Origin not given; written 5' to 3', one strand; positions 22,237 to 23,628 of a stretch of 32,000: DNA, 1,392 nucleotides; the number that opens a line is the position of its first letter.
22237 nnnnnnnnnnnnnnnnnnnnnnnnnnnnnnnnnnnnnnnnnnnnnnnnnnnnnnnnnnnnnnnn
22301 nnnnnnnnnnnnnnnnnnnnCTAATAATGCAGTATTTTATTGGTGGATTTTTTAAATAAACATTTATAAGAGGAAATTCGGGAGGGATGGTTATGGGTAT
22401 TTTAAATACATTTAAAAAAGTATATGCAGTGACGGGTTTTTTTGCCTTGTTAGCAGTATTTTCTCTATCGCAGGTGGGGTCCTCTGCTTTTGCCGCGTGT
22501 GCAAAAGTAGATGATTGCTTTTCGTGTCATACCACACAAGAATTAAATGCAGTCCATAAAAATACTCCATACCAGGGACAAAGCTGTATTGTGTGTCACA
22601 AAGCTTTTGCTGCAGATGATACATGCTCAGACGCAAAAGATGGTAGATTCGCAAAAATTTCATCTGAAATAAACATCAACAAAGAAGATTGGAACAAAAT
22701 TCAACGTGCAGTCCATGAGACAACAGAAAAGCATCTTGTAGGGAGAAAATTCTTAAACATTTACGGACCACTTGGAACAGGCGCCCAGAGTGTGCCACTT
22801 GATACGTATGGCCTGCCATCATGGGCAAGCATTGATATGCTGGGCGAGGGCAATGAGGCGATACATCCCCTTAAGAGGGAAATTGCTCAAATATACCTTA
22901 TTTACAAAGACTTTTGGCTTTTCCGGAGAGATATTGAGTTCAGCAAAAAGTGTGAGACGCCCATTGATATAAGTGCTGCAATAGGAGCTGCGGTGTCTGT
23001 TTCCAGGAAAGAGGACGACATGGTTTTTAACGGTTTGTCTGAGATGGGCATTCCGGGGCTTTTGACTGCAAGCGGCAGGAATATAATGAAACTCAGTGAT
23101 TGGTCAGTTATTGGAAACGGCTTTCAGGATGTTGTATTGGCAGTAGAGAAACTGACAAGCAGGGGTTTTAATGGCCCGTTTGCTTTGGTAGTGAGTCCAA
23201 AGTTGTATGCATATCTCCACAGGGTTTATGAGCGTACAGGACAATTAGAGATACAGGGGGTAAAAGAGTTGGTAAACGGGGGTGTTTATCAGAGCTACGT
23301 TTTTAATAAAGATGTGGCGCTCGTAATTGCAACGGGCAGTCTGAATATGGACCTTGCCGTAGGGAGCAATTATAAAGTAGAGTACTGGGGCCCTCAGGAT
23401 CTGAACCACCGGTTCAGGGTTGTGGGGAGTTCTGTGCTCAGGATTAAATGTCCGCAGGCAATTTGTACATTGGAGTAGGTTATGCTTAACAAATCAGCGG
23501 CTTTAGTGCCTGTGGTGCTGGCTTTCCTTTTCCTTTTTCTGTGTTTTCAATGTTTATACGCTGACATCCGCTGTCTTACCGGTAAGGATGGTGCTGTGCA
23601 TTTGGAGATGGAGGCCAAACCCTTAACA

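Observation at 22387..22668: The encapsulin carries a Sec-type signal peptide and c-type haem motifs, so assembly should occur outside the cytoplasm with haems facing the lumen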

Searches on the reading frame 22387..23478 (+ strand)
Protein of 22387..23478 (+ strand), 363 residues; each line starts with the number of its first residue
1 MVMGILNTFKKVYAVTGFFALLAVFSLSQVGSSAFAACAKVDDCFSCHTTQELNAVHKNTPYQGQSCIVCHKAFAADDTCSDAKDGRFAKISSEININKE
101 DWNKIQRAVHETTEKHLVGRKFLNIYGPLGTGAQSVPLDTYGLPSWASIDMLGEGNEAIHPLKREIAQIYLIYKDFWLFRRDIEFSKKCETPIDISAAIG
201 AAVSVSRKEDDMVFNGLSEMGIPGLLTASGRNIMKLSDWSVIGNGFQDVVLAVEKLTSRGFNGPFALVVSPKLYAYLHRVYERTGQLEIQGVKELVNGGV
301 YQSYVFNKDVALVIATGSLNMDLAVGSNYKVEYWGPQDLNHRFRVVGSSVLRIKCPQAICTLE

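Call 3: search_protein_families(library=pfam, proteins=[window:22387-23478:+], max_evalue=0.01)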
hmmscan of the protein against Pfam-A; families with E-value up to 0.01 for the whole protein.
window:22387-23478:+ (363 aa): 3 families
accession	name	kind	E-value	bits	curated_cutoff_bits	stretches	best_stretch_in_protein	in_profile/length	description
PF04454.18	Linocin_M18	-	2.1e-59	201.3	24.3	1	96-346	10-249/253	Encapsulating protein for peroxidase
PF22113.1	Mtrc-MtrF_II-IV_dom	-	0.0038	17.2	30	1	41-96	6-60/176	Outer membrane cytochrome MtrC/MtrF-like, domains II/IV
PF09950.15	Major_capside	-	0.0095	15.7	26.8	0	164-230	22-88/251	Major capsid protein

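Call 11: find_homologous_proteins(query=window:22387-23478:+, max_evalue=0.00001)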
Query window:22387-23478:+ (363 aa): 199 proteins with E <= 0.00001 among 3158 candidates; the best 120 are listed.
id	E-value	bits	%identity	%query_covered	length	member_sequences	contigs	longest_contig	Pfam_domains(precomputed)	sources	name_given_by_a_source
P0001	7.0e-223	757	91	99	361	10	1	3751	PF04454.19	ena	-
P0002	8.9e-169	579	69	98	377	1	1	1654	PF04454.19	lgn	-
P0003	2.9e-167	574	68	99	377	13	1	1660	PF04454.19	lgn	-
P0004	2.4e-164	565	68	99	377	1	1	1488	PF04454.19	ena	-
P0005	5.0e-164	564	68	99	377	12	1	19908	PF04454.19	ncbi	-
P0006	3.4e-162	558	67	99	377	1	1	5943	PF04454.19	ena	-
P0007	5.9e-162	557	68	99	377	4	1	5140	PF04454.19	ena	-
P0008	4.9e-161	554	66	99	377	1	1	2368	PF04454.19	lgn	-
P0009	6.1e-160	550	65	100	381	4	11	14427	PF04454.19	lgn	-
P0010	9.0e-160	550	65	99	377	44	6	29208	PF04454.19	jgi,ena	-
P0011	9.1e-153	527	64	97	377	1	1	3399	PF04454.19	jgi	jgi:uncharacterized linocin/CFP29 family protein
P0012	2.2e-151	522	63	99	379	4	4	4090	PF04454.19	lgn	-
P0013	2.8e-150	518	66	99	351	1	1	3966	PF04454.19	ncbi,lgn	-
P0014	8.4e-150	517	62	99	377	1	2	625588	PF04454.19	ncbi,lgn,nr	ncbi:MAG: bacteriocin family protein [Candidatus Brocadiaceae bacterium]|nr:bacteriocin family prote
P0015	2.4e-147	509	74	83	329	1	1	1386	PF04454.19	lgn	-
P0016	5.4e-146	504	62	99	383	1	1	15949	PF04454.19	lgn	-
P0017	8.1e-146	504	61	100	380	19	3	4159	PF04454.19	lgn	-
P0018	3.6e-144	498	60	100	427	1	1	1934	PF04454.19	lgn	-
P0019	4.7e-143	495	64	99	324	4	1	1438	PF04454.19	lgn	-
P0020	8.6e-143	494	63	99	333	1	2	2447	PF04454.19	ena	-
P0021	2.7e-142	492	60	99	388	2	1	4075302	PF04454.19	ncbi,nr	ncbi:conserved hypothetical protein [Candidatus Brocadia pituitae]|nr:conserved hypothetical protein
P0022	6.6e-142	491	77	76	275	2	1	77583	PF04454.19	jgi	jgi:uncharacterized linocin/CFP29 family protein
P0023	6.8e-142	491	61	99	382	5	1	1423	PF04454.19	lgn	-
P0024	8.1e-142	491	62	99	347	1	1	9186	PF04454.19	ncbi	-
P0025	9.2e-142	490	63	99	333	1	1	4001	PF04454.19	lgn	-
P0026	1.4e-140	486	62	98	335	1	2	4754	PF04454.19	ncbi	-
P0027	4.4e-140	485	75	77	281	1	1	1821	PF04454.19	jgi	jgi:uncharacterized linocin/CFP29 family protein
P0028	5.2e-140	485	63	99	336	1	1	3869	PF04454.19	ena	-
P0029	1.1e-139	484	60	99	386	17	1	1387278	PF04454.19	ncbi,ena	-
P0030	1.2e-139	483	63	99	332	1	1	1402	PF04454.19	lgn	-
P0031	2.9e-138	479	62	99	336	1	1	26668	PF04454.19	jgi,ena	-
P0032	1.7e-137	476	62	98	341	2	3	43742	PF04454.19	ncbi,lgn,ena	ncbi:MAG TPA: family 1 encapsulin nanocompartment shell protein [Candidatus Hypogeohydataceae bacter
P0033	3.1e-137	475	74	76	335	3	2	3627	PF04454.19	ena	-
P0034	2.1e-136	473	60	99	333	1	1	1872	PF04454.19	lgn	-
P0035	1.4e-135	470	73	76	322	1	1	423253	PF04454.19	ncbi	-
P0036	2.3e-135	469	61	99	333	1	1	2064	PF04454.19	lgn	-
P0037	3.8e-135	469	61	99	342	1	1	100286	PF09950.16,PF04454.19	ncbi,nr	ncbi:MAG: bacteriocin [wastewater metagenome]|nr:bacteriocin [Candidatus Loosdrechtia aerotolerans]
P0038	5.3e-124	432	72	74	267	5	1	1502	PF04454.19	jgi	jgi:uncharacterized linocin/CFP29 family protein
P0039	1.8e-122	427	56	100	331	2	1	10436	PF04454.19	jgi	-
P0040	1.0e-120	421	53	99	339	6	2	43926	PF09950.16,PF04454.19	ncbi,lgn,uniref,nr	ncbi:MAG TPA: family 1 encapsulin nanocompartment shell protein [Candidatus Avalokitesvara rifleensi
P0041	3.9e-120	419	65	76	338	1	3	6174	PF09950.16,PF04454.19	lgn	-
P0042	2.5e-118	413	54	99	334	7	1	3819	PF04454.19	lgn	-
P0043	1.6e-116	407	58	87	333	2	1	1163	PF04454.19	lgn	-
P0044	3.1e-115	403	62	75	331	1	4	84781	PF04454.19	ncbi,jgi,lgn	ncbi:MAG: family 1 encapsulin nanocompartment shell protein [Planctomycetota bacterium]|jgi:uncharac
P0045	2.0e-109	384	52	99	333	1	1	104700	PF04454.19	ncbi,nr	ncbi:MAG: bacteriocin family protein [Candidatus Kuenenia sp.]|nr:bacteriocin family protein [Candid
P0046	1.3e-105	371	78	59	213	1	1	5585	PF04454.19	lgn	-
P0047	5.1e-93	330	55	77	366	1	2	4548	PF04454.19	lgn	-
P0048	8.4e-88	313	51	74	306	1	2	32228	PF04454.19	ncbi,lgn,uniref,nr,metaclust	ncbi:MAG: hypothetical protein SCARUB_01799 [Candidatus Scalindua rubra]|uniref:Bacteriocin n=1 Tax=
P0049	5.7e-87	310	52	74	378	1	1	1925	PF04454.19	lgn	-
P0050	1.6e-85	305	51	74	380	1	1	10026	PF04454.19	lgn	-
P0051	2.9e-79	285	49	74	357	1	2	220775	PF04454.19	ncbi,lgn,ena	-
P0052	9.4e-79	283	49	74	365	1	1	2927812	PF04454.19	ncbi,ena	-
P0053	2.1e-78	282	50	74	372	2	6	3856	PF04454.19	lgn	-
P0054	2.9e-78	281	46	81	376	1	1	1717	PF04454.19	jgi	-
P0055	1.9e-77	279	47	78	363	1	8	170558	PF04454.19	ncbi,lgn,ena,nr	ncbi:MAG: bacteriocin family protein [Candidatus Brocadiales bacterium]|nr:bacteriocin family protei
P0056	2.8e-71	259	47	74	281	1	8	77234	PF19774.6,PF09950.16,PF04454.19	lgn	-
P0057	1.9e-70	256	47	73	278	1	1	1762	PF09950.16,PF04454.19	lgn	-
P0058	3.9e-70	255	45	74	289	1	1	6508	PF04454.19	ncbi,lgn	-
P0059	6.7e-70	254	46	74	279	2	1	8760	PF04454.19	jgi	jgi:uncharacterized linocin/CFP29 family protein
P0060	9.8e-70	253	46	75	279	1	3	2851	PF09950.16,PF04454.19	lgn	-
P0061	1.5e-69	253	45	74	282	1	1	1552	PF04454.19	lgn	-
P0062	2.2e-69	252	45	75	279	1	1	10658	PF19774.6,PF09950.16,PF04454.19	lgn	-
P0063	2.6e-69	252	44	75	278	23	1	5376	PF04454.19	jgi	jgi:uncharacterized linocin/CFP29 family protein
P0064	3.3e-69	252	46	73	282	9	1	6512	PF19774.6,PF09950.16,PF04454.19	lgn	-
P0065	4.3e-69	251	45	74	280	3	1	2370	PF04454.19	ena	-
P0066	4.7e-69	251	45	75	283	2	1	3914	PF04454.19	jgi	-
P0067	4.9e-69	251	46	74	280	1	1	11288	PF04454.19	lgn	-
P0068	8.3e-69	250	46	75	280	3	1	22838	PF09950.16,PF04454.19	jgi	jgi:uncharacterized linocin/CFP29 family protein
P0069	1.2e-68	250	45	75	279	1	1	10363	PF19774.6,PF09950.16,PF04454.19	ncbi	-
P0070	1.4e-68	250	47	75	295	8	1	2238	PF09950.16,PF04454.19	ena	-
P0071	3.4e-68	248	46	74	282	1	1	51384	PF04454.19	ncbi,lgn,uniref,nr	ncbi:bacteriocin family protein [Microaerobacter geothermalis]|uniref:family 1 encapsulin nanocompar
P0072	3.9e-68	248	44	75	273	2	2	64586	PF04454.19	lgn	-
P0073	4.4e-68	248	45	75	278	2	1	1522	PF19774.6,PF09950.16,PF04454.19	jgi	jgi:uncharacterized linocin/CFP29 family protein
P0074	6.1e-68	248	45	75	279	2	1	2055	PF19774.6,PF09950.16,PF04454.19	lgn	-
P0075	8.0e-68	247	44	75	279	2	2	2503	PF09950.16,PF04454.19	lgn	-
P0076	1.6e-67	246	43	74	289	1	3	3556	PF04454.19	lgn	-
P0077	2.7e-67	245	45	75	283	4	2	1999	PF19774.6,PF09950.16,PF04454.19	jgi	jgi:uncharacterized linocin/CFP29 family protein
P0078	2.9e-67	245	45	74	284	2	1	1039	PF04454.19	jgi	jgi:uncharacterized linocin/CFP29 family protein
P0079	3.0e-67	245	45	74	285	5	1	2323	PF04454.19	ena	-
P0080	8.0e-67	244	45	75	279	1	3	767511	PF09950.16,PF04454.19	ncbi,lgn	-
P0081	3.1e-66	242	44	75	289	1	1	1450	PF09950.16,PF04454.19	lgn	-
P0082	6.2e-66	241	44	74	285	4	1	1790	PF04454.19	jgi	-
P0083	1.1e-65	240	44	75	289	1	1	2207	PF09950.16,PF04454.19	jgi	-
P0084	1.7e-65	239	43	75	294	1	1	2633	PF04454.19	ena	-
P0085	3.9e-65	238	44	75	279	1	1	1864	PF19774.6,PF09950.16,PF04454.19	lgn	-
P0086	4.2e-65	238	44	75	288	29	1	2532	PF09950.16,PF04454.19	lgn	-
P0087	6.0e-65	238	42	75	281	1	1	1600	PF04454.19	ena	-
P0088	6.6e-65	238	44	74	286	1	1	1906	PF04454.19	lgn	-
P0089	1.0e-64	237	44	75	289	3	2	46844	PF09950.16,PF04454.19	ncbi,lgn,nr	ncbi:MAG: bacteriocin family protein [Myxococcota bacterium]|nr:bacteriocin family protein [Myxococc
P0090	1.5e-64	236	43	75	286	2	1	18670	PF09950.16,PF04454.19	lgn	-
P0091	2.2e-64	236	46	72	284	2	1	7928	PF19774.6,PF04454.19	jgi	jgi:uncharacterized linocin/CFP29 family protein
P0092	2.9e-64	235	44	74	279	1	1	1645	PF04454.19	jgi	jgi:uncharacterized linocin/CFP29 family protein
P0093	3.9e-64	235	43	75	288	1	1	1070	PF09950.16,PF04454.19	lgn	-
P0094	3.9e-64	235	43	75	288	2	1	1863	PF09950.16,PF04454.19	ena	-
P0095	5.8e-64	234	43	72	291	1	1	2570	PF04454.19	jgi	jgi:uncharacterized linocin/CFP29 family protein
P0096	1.8e-63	233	44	75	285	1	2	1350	PF19774.6,PF04454.19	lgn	-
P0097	2.5e-63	232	44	74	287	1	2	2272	PF04454.19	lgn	-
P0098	5.6e-63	231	44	74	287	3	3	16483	PF09950.16,PF04454.19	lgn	-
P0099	1.7e-62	230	45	73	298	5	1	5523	PF09950.16,PF04454.19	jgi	jgi:uncharacterized linocin/CFP29 family protein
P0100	2.6e-62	229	44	74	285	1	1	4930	PF04454.19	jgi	jgi:uncharacterized linocin/CFP29 family protein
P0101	1.2e-61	227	40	74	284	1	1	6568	PF04454.19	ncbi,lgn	ncbi:MAG: family 1 encapsulin nanocompartment shell protein [Planctomycetota bacterium JB042]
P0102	1.2e-61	227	43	73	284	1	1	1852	PF04454.19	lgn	-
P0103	1.6e-61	226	40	74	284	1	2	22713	PF04454.19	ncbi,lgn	-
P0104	2.2e-61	226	43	75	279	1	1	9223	PF04454.19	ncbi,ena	-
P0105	2.4e-61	226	42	73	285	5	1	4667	PF19774.6,PF09950.16,PF04454.19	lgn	-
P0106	3.0e-61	226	43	74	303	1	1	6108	PF19774.6,PF09950.16,PF04454.19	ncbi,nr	ncbi:MAG: bacteriocin family protein [Chloroflexi bacterium]|nr:bacteriocin family protein [Chlorofl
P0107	7.1e-61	224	39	75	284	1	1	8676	PF09950.16,PF04454.19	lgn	-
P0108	1.8e-60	223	39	74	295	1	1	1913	PF09950.16,PF04454.19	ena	-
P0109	2.1e-60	223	42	72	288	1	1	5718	PF09950.16,PF04454.19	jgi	jgi:uncharacterized linocin/CFP29 family protein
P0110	2.2e-60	223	42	73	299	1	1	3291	PF09950.16,PF04454.19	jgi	jgi:uncharacterized linocin/CFP29 family protein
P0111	2.3e-60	223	41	74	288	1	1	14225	PF09950.16,PF04454.19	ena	-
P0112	4.0e-60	222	42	73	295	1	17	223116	PF09950.16,PF04454.19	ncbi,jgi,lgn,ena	jgi:uncharacterized linocin/CFP29 family protein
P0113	5.7e-60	221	37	83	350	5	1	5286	PF04454.19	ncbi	-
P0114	1.4e-59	220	41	74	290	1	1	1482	PF09950.16,PF04454.19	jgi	jgi:uncharacterized linocin/CFP29 family protein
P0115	2.7e-59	219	41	74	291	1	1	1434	PF04454.19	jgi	jgi:uncharacterized linocin/CFP29 family protein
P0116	2.8e-59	219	41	75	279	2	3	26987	PF19774.6,PF09950.16,PF04454.19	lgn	-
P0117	3.0e-59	219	42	74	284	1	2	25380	PF09950.16,PF04454.19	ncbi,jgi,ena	jgi:uncharacterized linocin/CFP29 family protein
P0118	3.2e-59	219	42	74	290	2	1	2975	PF09950.16,PF04454.19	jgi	jgi:uncharacterized linocin/CFP29 family protein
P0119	5.4e-59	218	42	75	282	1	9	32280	PF19774.6,PF09950.16,PF04454.19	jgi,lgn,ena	-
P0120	2.1e-58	216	40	74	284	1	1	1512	PF04454.19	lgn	-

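Call 15: search_solved_structures(query=window:22387-23478:+, max_evalue=1e-10, show_alignments=1)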
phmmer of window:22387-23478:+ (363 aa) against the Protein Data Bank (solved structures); distinct sequences matched with E-value up to 1e-10: 20.
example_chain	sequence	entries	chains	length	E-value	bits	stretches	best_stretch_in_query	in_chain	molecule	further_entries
4pt2_P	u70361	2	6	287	1.5e-70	241.2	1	96-363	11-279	Encapsulin protein | Type 1 encapsulin shell protein EncA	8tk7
7s4q_A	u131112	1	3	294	1.6e-70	241.1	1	96-363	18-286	EncA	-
7s20_A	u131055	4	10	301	1.8e-70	241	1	96-363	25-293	EncA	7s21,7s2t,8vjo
8v4n_A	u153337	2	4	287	3.5e-68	233.4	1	96-363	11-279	Type 1 encapsulin shell protein EncA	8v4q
9fy6_A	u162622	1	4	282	1.6e-65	224.7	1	97-363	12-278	Bacteriocin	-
6nj8_A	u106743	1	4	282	2.8e-65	223.9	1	97-362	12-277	Encapsulating protein for a DyP-type peroxidase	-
9b9i_A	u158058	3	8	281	7.2e-63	216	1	96-363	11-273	Type 1 encapsulin shell protein EncA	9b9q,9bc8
9i8e_C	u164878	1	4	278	1.2e-61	211.9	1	97-363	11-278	Encapsulin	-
8rvj_A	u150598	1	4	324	2.8e-61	210.8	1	147-362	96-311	Type 1 encapsulin shell protein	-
9i8f_C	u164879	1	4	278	3.2e-61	210.5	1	97-363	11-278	Encapsulin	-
7mh2_A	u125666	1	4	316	5.2e-61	209.9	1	147-362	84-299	T4GALA Engineered Protein Nanocage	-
9zvv_A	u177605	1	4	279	7.9e-57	196.1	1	92-362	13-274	Type 1 encapsulin shell protein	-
9zw3_A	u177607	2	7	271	3e-54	187.6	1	97-362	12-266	Type 1 encapsulin shell protein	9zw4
2e0z_A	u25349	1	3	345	9.7e-18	67.5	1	203-363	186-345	Virus-like particle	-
9ry4_A0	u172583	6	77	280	1.9e-14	56.7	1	97-340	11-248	Type 1 encapsulin shell protein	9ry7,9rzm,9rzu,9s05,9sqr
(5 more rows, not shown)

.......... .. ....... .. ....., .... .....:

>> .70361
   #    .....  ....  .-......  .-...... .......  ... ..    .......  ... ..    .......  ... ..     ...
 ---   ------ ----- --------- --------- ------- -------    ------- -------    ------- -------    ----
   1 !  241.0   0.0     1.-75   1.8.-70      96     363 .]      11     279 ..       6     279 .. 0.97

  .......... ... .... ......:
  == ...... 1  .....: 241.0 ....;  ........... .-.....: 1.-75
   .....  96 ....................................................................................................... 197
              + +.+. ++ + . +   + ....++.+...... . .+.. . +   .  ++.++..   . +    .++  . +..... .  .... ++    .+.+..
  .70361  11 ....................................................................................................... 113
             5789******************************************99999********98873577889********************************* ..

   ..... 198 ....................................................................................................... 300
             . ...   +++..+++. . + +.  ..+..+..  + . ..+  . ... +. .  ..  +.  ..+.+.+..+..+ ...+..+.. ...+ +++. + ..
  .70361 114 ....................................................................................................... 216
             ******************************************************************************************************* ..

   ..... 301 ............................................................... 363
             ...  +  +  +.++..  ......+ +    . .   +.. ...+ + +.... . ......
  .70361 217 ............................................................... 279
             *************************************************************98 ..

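Call 19: find_encoding_contigs(protein=P0037, flank=6000, max_places=2)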
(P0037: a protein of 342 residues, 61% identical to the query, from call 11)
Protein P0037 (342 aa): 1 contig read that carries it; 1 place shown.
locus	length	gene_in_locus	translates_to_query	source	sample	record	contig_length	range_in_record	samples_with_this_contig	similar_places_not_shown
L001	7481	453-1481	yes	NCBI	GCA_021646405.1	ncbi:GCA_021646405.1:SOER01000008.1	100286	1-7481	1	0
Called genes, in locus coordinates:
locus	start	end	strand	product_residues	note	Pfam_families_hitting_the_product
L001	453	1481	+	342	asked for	PF04454:Linocin_M18, PF09950:Major_capside (weak)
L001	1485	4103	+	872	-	PF07732:Cu-oxidase_3, PF07731:Cu-oxidase_2, PF09699:Paired_CXXCH_1 (faint), PF22113:Mtrc-MtrF_II-IV_dom (faint), PF13447:Multi-haem_cyto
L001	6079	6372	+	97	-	-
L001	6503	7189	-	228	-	PF02742:Fe_dep_repr_C, PF04023:FeoA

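Call 20: find_encoding_contigs(protein=P0045, flank=6000, max_places=2)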
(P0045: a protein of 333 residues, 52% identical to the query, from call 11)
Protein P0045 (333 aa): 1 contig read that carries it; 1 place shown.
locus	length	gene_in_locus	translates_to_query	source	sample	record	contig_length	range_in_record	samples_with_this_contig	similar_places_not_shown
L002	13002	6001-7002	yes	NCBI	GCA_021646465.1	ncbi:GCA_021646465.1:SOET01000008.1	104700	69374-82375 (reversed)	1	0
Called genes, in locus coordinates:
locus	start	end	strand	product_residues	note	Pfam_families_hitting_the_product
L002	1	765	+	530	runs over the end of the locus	PF04205:FMN_bind (weak), PF02424:ApbE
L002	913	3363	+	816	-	PF04023:FeoA, PF00009:GTP_EFTU (weak), PF01926:MMR_HSR1, PF02421:FeoB_N, PF17910:FeoB_Cyto, PF07670:Gate, PF07664:FeoB_C, PF07670:Gate, +2 more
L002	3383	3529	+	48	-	-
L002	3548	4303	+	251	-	PF04023:FeoA, PF00990:GGDEF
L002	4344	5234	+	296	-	PF01545:Cation_efflux, PF16916:ZT_dimer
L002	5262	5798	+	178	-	PF08534:Redoxin, PF00578:AhpC-TSA, PF00085:Thioredoxin, PF13098:Thioredoxin_2, PF13905:Thioredoxin_8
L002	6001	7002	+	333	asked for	PF04454:Linocin_M18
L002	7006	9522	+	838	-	PF07732:Cu-oxidase_3, PF07731:Cu-oxidase_2 (weak), PF13447:Multi-haem_cyto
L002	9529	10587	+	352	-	PF03706:LPG_synthase_TM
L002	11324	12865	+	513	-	PF10114:PocR, PF00158:Sigma54_activat, PF14532:Sigma54_activ_2, PF07728:AAA_5 (faint), PF25601:AAA_lid_14, PF18024:HTH_50 (weak), PF02954:HTH_8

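Call 21: find_encoding_contigs(protein=P0052, flank=6000, max_places=2)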
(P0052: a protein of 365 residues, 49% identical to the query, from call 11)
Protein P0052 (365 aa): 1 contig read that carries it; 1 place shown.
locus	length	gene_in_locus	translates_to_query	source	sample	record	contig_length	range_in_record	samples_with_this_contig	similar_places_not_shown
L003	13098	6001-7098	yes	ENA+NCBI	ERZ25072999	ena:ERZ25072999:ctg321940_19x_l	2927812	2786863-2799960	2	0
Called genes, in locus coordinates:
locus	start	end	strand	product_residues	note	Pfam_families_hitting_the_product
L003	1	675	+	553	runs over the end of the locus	PF04205:FMN_bind (weak), PF02424:ApbE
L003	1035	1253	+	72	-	-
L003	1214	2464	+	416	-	PF07994:NAD_binding_5, PF01658:Inos-1-P_synth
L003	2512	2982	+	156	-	-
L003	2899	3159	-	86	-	-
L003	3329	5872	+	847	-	PF07732:Cu-oxidase_3, PF13447:Multi-haem_cyto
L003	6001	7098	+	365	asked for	PF04454:Linocin_M18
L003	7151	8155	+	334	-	PF07732:Cu-oxidase_3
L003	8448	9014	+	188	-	PF13875:DUF4202, PF01966:HD (weak)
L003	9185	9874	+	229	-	PF02742:Fe_dep_repr_C, PF04023:FeoA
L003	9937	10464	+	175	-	PF27139:Aq_1264_TM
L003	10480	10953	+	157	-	-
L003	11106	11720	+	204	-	-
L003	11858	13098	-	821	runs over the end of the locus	PF13583:Reprolysin_4, PF13688:Reprolysin_5, PF13574:Reprolysin_2 (weak), PF13582:Reprolysin_3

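Call 31: list_cluster_members(proteins=[window:22387-23475:+, window:23482-26037:+])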
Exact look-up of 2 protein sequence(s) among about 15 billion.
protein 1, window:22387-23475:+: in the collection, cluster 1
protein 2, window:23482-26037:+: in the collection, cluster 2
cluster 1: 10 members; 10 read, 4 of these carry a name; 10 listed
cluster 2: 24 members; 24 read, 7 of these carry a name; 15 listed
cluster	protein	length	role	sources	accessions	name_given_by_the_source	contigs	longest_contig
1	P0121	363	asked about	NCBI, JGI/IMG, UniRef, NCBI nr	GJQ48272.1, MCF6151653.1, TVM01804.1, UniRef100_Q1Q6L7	MAG: hypothetical protein HKUEN01_06580 [Candidatus Kuenenia stuttgartiensis] | uncharacterized linocin/CFP29 family protein | Diheme-cytochrome-encapsulin shell fusion protein n=2 Tax=Kuenenia stuttgartiensis ...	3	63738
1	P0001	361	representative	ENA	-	-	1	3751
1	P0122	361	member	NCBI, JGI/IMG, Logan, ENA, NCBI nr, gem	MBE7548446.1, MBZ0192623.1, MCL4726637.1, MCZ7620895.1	bacteriocin [Candidatus Kuenenia stuttgartiensis] | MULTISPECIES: family 1 encapsulin nanocompartment shell protein [Kuenenia]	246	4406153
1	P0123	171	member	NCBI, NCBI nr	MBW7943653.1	MAG: encapsulin, partial [Candidatus Kuenenia stuttgartiensis] | encapsulin [Candidatus Kuenenia stuttgartiensis]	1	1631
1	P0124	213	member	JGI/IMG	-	uncharacterized linocin/CFP29 family protein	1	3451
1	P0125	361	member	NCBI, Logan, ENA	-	-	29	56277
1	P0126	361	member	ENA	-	-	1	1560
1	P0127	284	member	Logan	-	-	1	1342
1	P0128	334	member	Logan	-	-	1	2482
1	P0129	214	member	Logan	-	-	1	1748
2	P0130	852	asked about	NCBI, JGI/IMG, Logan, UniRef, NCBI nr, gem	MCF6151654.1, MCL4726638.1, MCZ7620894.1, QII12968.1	putative copper oxidase and hydroxylamine oxidoreductase (Fusion protein) [Candidatus ... | Probable nitrite reductase-hydroxylamine oxidoreductase fusion protein n=2 Tax=Kuenenia ... | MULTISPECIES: multiheme c-type cytochrome [Kuenenia]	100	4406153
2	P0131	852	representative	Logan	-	-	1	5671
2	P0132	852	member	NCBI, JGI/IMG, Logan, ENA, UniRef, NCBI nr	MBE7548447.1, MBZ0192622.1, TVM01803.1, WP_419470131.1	MAG: multicopper oxidase domain-containing protein [Candidatus Kuenenia stuttgartiensis] | hypothetical protein | multiheme c-type cytochrome n=1 Tax=Candidatus Kuenenia sp. TaxID=2499824 ...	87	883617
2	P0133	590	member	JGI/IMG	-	hypothetical protein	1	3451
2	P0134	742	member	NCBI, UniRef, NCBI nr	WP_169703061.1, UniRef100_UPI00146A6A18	multiheme c-type cytochrome [Candidatus Kuenenia stuttgartensis] | multiheme c-type cytochrome n=1 Tax=Kuenenia stuttgartiensis TaxID=174633 ... | multiheme c-type cytochrome [Candidatus Kuenenia stuttgartiensis]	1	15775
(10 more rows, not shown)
